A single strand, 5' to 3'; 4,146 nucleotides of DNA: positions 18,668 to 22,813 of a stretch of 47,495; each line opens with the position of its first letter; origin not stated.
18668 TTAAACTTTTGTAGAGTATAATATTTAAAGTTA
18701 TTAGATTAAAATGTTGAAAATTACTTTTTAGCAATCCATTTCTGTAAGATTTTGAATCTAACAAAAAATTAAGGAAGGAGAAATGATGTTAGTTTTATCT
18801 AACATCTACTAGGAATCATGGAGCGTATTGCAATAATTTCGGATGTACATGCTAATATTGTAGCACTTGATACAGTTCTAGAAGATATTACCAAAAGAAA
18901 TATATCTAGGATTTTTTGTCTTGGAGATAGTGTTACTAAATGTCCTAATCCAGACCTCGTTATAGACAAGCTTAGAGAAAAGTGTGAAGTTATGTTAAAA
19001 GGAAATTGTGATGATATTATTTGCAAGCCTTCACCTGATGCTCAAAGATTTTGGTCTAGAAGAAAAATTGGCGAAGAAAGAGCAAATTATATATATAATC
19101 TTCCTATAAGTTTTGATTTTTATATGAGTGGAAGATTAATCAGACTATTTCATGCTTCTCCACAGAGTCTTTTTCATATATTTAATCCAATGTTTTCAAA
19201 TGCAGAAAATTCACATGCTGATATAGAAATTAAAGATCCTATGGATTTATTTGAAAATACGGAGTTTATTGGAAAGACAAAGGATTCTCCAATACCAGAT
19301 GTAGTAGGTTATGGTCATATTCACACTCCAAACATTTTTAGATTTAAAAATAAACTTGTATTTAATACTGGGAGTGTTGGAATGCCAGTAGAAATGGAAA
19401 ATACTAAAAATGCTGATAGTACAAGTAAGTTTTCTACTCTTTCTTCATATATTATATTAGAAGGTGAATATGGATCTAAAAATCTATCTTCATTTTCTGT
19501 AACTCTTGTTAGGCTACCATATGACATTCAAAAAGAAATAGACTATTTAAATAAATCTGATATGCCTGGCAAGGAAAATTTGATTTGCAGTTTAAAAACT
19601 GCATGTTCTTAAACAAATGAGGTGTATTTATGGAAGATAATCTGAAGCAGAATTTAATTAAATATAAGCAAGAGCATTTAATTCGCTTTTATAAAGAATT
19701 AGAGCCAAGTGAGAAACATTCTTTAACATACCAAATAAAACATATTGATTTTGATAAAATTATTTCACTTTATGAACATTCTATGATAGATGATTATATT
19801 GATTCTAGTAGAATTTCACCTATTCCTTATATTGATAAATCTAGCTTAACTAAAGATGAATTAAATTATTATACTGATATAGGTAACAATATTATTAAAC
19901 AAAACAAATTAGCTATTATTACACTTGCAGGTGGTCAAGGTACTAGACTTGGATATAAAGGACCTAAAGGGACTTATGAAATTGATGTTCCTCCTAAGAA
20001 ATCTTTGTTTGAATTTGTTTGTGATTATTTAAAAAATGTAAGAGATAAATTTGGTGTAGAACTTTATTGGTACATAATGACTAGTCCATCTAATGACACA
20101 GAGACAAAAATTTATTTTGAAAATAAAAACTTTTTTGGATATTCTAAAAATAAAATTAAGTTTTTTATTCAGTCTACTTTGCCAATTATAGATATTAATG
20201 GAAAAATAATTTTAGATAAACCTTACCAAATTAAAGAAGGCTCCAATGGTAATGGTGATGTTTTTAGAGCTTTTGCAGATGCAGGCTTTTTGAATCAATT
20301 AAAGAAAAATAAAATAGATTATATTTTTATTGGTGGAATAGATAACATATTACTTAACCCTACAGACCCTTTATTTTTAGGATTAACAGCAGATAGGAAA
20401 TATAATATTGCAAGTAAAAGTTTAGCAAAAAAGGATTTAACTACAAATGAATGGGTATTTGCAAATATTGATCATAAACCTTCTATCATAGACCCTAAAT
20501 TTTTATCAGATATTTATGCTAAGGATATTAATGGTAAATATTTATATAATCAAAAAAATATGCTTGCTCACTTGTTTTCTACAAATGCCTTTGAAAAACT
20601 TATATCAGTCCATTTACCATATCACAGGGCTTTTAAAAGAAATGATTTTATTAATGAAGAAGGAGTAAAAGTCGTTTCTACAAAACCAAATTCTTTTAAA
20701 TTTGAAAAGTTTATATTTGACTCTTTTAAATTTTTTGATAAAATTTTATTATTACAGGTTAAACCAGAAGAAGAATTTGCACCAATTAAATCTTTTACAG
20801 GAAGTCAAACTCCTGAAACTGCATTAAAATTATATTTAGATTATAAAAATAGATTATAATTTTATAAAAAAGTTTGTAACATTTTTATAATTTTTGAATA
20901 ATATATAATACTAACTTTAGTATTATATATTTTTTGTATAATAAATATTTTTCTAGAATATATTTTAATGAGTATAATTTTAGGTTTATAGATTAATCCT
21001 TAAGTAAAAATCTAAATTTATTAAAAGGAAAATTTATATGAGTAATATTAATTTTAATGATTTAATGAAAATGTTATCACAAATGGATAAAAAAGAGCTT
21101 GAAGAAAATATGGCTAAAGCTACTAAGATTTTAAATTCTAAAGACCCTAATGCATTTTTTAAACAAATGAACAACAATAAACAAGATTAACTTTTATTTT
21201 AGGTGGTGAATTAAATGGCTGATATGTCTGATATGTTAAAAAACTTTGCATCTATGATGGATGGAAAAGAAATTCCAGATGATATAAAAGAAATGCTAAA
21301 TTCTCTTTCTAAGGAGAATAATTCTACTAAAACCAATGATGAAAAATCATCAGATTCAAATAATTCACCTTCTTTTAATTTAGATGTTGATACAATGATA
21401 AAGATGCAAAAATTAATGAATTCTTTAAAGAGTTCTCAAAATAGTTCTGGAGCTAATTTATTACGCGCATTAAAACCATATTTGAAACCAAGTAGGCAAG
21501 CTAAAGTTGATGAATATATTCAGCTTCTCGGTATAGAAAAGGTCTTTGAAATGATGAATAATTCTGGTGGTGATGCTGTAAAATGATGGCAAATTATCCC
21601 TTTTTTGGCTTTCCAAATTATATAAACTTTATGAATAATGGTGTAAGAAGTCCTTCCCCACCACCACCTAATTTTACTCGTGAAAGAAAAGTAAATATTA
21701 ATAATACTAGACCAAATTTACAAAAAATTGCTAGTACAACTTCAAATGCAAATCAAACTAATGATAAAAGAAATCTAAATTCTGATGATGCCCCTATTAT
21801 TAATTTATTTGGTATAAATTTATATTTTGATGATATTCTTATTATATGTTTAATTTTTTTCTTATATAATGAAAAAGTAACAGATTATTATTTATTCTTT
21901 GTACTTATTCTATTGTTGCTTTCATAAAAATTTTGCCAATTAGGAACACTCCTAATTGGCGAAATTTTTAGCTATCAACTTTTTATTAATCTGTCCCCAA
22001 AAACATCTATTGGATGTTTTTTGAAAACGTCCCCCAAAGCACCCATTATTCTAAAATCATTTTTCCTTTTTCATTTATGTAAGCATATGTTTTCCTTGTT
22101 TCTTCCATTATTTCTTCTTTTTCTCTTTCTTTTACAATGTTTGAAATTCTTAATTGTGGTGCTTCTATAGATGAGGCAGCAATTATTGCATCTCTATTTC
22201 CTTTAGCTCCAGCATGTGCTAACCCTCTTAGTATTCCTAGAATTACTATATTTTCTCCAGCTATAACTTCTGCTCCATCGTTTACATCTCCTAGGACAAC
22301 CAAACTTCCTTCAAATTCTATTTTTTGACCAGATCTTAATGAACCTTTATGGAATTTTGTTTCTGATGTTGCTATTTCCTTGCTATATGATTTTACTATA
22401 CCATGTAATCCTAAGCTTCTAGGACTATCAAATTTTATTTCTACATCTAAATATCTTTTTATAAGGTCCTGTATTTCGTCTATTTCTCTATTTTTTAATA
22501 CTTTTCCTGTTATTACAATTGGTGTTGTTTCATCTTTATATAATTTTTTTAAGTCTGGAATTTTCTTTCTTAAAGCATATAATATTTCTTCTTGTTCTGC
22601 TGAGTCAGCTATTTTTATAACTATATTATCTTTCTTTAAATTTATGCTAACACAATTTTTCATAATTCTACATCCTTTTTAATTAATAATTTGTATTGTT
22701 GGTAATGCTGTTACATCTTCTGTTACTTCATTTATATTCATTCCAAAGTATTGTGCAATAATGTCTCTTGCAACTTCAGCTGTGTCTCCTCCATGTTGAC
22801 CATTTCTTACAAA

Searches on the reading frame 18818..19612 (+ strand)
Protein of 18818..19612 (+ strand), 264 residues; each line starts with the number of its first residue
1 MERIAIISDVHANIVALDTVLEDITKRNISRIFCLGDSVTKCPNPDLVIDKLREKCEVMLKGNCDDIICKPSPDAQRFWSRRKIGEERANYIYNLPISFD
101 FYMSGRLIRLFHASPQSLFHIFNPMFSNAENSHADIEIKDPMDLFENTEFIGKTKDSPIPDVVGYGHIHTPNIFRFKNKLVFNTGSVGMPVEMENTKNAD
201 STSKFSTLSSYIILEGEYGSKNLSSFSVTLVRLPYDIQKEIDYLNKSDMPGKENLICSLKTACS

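Call 10: search_protein_families(library=pfam, proteins=[window:18818-19612:+], max_evalue=0.001)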
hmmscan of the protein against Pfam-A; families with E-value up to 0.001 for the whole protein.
window:18818-19612:+ (264 aa): 2 families
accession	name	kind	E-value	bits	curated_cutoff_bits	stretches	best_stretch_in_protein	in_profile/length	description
PF12850.12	Metallophos_2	-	2e-15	57.6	27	1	3-193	2-141/154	Calcineurin-like phosphoesterase superfamily domain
PF00149.33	Metallophos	-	1.3e-09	39.2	21.5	1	3-168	2-188/191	Calcineurin-like phosphoesterase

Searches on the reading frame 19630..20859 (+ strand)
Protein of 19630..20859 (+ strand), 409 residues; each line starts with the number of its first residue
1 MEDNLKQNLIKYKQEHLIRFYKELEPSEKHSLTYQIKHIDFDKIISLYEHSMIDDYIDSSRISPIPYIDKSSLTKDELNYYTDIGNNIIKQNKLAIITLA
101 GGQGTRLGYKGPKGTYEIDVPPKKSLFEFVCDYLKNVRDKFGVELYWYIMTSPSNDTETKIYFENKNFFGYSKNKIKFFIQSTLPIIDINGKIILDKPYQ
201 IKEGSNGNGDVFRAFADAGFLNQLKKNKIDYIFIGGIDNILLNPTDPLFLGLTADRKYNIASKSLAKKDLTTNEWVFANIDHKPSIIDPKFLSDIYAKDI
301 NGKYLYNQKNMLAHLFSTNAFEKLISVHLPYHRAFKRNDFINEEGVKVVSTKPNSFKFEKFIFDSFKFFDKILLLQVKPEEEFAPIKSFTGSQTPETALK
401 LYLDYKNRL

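Call 10: search_protein_families(library=pfam, proteins=[window:19630-20859:+], max_evalue=0.001)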
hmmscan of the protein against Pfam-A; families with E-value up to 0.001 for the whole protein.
window:19630-20859:+ (409 aa): 1 family
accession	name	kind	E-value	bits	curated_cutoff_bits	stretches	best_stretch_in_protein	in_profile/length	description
PF01704.24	UDPGP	-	4.8e-32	111.6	22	1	52-388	16-337/413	UTP--glucose-1-phosphate uridylyltransferase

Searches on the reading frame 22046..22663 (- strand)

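Call 10: search_protein_families(library=pfam, proteins=[window:22046-22663:-], max_evalue=0.001)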
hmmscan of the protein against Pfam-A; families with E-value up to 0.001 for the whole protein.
window:22046-22663:- (205 aa): 2 families
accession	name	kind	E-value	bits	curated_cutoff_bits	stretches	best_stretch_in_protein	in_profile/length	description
PF03775.22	MinC_C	-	5.2e-31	107.1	33.2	1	105-203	2-100/102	Septum formation inhibitor MinC, C-terminal domain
PF03961.19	FapA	-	8.5e-05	22.7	31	1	115-145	16-46/272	Flagellar Assembly Protein A beta solenoid domain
